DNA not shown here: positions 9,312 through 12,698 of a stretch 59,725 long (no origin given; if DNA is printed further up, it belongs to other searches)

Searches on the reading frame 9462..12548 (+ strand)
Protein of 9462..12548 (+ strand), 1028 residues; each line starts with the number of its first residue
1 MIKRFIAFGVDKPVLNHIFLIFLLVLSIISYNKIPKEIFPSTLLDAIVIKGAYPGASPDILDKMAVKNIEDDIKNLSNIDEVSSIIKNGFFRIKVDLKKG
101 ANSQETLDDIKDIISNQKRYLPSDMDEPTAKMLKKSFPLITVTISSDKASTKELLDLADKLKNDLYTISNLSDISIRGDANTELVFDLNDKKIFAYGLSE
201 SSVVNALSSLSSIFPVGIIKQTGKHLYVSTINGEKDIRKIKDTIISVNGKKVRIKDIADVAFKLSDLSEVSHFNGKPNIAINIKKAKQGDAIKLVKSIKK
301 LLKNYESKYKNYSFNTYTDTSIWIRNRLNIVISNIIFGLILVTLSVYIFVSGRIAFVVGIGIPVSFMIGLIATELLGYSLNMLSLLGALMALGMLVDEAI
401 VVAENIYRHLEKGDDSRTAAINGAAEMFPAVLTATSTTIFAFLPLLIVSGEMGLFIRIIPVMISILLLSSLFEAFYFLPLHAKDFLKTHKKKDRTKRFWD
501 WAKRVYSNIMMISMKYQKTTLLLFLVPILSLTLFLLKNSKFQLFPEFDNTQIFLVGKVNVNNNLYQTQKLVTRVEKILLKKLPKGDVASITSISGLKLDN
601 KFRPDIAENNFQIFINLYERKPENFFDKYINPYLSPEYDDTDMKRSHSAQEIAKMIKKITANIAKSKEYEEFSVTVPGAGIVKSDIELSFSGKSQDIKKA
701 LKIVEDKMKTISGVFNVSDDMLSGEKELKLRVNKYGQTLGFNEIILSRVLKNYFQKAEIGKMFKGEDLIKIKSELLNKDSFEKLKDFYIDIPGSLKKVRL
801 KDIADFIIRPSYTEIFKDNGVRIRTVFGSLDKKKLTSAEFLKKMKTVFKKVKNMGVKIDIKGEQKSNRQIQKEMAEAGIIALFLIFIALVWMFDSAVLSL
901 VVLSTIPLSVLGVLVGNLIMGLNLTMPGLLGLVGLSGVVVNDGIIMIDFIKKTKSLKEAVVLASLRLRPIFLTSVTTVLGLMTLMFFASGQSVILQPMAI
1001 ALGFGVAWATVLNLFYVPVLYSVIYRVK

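Call 74: search_protein_families(library=pfam, proteins=[window:9462-12548:+], max_evalue=0.00001)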
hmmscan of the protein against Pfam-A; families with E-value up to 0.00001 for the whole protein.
window:9462-12548:+ (1028 aa): 2 families
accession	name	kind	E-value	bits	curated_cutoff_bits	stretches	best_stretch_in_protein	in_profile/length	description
PF00873.25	ACR_tran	-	1.2e-143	480.5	28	1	5-1024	1-1020/1021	AcrB/AcrD/AcrF family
PF03176.21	MMPL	-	8.2e-08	32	20.5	0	826-1023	92-301/333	MMPL family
